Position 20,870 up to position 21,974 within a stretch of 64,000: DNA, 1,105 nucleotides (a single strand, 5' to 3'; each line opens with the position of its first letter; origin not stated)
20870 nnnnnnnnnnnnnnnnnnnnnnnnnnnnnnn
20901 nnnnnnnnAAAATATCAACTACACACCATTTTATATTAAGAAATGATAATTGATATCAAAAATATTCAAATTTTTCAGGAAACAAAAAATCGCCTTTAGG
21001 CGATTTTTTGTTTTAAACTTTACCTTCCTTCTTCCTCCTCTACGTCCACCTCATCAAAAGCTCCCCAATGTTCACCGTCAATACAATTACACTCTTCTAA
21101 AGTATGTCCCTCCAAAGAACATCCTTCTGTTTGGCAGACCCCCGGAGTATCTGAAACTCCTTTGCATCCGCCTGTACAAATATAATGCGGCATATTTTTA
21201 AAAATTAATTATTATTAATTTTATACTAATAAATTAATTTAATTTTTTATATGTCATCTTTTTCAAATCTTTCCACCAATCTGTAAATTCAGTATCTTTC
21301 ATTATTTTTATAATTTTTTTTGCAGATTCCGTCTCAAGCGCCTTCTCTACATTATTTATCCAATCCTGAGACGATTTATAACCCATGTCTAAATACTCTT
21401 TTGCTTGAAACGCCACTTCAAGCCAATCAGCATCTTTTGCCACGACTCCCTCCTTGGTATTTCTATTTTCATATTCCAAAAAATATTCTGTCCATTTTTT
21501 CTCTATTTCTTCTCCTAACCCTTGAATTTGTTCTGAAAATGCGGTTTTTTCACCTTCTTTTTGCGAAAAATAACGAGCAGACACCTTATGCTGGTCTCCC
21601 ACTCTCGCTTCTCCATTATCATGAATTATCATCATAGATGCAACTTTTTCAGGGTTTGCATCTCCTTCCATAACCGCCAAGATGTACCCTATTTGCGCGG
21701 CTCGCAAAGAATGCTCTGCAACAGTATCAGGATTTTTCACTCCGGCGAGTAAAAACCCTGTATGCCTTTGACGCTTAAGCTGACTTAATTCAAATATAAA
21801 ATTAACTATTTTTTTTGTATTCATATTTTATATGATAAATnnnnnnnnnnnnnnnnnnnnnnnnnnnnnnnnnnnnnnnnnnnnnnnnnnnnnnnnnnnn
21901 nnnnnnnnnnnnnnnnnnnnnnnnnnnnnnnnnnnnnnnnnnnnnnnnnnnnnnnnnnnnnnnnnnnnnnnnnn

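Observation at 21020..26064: Conserved-looking operon downstream of secDF: sigma-r4/HARE-HTH protein, membrane protein, HerA/FtsK/TraD-like ATPase with zinc ribbon, HD hydrolase and a Cys-rich mini-protein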

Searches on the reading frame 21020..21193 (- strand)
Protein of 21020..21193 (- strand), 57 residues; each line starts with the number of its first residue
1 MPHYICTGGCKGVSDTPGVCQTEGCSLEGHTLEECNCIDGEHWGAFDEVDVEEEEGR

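Call 3: search_protein_families(library=pfam, proteins=[window:21020-21193:-], max_evalue=0.1)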
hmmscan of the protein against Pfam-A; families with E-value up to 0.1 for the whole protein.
window:21020-21193:- (57 aa): 0 families

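Call 4: search_protein_families(library=ncbifam, proteins=[window:21020-21193:-], max_evalue=0.1)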
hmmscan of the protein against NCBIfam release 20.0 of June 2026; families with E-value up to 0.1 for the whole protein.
window:21020-21193:- (57 aa): 0 families

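Call 48: search_protein_families(library=padloc, proteins=[window:21020-21193:-], max_evalue=0.01)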
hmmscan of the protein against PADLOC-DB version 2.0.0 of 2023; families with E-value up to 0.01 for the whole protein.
window:21020-21193:- (57 aa): 0 families

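Call 62: find_homologous_proteins(query=window:21020-21193:-, max_evalue=0.01)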
Query window:21020-21193:- (57 aa): 20 proteins with E <= 0.01 among 20 candidates.
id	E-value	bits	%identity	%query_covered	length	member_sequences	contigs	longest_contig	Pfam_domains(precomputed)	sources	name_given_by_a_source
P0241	4.9e-33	129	100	100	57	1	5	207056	-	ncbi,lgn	-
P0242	1.3e-25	106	85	96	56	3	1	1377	-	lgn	-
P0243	2.6e-24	102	80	86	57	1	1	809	-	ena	-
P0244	1.6e-18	84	75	84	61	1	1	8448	-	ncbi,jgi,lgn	-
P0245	4.4e-17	79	80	77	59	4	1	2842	-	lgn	-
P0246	1.7e-15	74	67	95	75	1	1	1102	-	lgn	-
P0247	2.6e-15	74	77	77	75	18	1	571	-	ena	-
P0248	1.1e-14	72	65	89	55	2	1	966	-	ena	-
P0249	1.7e-14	71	79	74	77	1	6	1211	-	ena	-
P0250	2.0e-14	71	73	77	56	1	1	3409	-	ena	-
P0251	2.2e-14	71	67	81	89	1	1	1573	-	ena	-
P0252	2.4e-14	71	59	96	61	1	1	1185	-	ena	-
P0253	1.1e-13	68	60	96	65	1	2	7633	-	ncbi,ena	-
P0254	2.0e-13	68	60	96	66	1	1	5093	-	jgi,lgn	-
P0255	3.4e-13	67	69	74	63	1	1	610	-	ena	-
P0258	1.6e-10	58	68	72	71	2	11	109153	-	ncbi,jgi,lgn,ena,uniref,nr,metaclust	ncbi:hypothetical protein A2645_02200 [Candidatus Nomurabacteria bacterium RIFCSPHIGHO2_01_FULL_39_9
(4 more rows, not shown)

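Call 63: find_encoding_contigs(protein=P0258, flank=5000, max_places=2)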
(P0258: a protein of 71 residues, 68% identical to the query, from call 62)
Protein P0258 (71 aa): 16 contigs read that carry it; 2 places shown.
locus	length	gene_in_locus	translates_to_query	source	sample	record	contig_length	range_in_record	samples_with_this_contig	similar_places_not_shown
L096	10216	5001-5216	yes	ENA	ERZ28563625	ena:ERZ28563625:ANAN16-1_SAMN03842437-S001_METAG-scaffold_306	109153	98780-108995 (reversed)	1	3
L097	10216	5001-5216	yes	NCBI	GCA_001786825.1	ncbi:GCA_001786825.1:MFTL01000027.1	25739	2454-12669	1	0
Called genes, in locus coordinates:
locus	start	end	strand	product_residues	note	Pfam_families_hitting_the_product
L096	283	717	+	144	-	PF00961:LAGLIDADG_1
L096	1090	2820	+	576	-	PF02534:T4SS-DNA_transf, PF01935:DUF87 (weak), PF10412:TrwB_AAD_bind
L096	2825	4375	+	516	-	PF00932:LTD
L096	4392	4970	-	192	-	PF03167:UDG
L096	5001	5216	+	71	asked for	-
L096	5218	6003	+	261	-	PF01925:TauE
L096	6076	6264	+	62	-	-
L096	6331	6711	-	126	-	-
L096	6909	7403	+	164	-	-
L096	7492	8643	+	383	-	PF01926:MMR_HSR1, PF02421:FeoB_N, PF06071:YchF-GTPase_C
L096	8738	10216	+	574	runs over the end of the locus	PF01371:Trp_repressor, PF00932:LTD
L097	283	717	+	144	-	PF00961:LAGLIDADG_1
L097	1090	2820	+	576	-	PF02534:T4SS-DNA_transf, PF01935:DUF87 (weak), PF10412:TrwB_AAD_bind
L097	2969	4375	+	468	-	PF00932:LTD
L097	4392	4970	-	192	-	PF03167:UDG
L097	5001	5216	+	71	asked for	-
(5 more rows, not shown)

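Call 64: find_encoding_contigs(protein=P0241, flank=3000, max_places=3)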
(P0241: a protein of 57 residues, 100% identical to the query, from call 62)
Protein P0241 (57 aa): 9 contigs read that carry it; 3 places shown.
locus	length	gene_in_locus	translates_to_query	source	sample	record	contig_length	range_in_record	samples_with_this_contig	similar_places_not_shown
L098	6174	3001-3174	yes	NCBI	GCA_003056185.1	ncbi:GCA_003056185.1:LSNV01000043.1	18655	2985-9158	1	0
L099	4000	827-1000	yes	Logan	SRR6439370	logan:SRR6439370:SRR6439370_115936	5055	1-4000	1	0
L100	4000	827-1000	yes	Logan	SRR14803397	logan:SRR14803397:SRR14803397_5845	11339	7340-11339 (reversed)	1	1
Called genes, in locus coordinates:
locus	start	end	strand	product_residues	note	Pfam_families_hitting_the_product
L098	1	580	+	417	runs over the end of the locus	PF26449:DUF8128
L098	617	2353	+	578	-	PF01935:DUF87, PF10412:TrwB_AAD_bind, PF23477:zf_Tbcl_2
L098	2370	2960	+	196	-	PF12917:YfbR-like, PF13023:HD_3, PF01966:HD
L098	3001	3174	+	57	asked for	-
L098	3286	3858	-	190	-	PF08207:EFP_N, PF01132:EFP, PF09285:Elong-fact-P_C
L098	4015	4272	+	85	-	-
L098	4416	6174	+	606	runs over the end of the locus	PF00664:ABC_membrane, PF00005:ABC_tran, PF02463:SMC_N (faint)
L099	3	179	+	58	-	?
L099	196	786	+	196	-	PF12917:YfbR-like, PF13023:HD_3, PF01966:HD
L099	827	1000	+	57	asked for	-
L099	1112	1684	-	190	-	PF08207:EFP_N, PF01132:EFP, PF09285:Elong-fact-P_C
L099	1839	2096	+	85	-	-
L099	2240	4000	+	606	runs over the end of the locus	PF00664:ABC_membrane, PF00005:ABC_tran, PF02463:SMC_N (faint)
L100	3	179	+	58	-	?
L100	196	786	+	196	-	PF12917:YfbR-like, PF13023:HD_3, PF01966:HD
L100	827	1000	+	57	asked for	-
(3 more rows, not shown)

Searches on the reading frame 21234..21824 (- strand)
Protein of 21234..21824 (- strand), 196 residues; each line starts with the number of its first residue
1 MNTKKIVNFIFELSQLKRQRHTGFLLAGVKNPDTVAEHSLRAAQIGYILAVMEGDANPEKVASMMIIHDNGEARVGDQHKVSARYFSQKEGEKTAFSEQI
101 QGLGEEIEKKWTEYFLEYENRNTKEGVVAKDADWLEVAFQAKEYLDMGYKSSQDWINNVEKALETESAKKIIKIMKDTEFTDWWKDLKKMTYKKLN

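Call 3: search_protein_families(library=pfam, proteins=[window:21234-21824:-], max_evalue=0.1)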
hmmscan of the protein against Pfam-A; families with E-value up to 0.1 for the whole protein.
window:21234-21824:- (196 aa): 3 families
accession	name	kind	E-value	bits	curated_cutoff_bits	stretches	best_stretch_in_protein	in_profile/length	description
PF13023.12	HD_3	-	3.3e-23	82.8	22.5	1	14-171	2-161/165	HD domain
PF01966.28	HD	-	2.9e-11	44.1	22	1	35-136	1-114/116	HD domain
PF12917.13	YfbR-like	-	3.2e-11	43.7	25.9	1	30-171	21-171/182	5'-deoxynucleotidase YfbR-like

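Call 4: search_protein_families(library=ncbifam, proteins=[window:21234-21824:-], max_evalue=0.1)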
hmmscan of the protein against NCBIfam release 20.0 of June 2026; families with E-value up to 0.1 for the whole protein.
window:21234-21824:- (196 aa): 1 family
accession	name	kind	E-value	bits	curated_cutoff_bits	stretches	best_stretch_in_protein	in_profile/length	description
NF003009.0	PRK03826.1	equivalog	1.5e-10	41.1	122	1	27-175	23-179/197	5'-deoxynucleotidase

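Call 48: search_protein_families(library=padloc, proteins=[window:21234-21824:-], max_evalue=0.01)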
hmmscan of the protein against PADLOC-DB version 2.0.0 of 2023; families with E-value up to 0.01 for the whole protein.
window:21234-21824:- (196 aa): 0 families
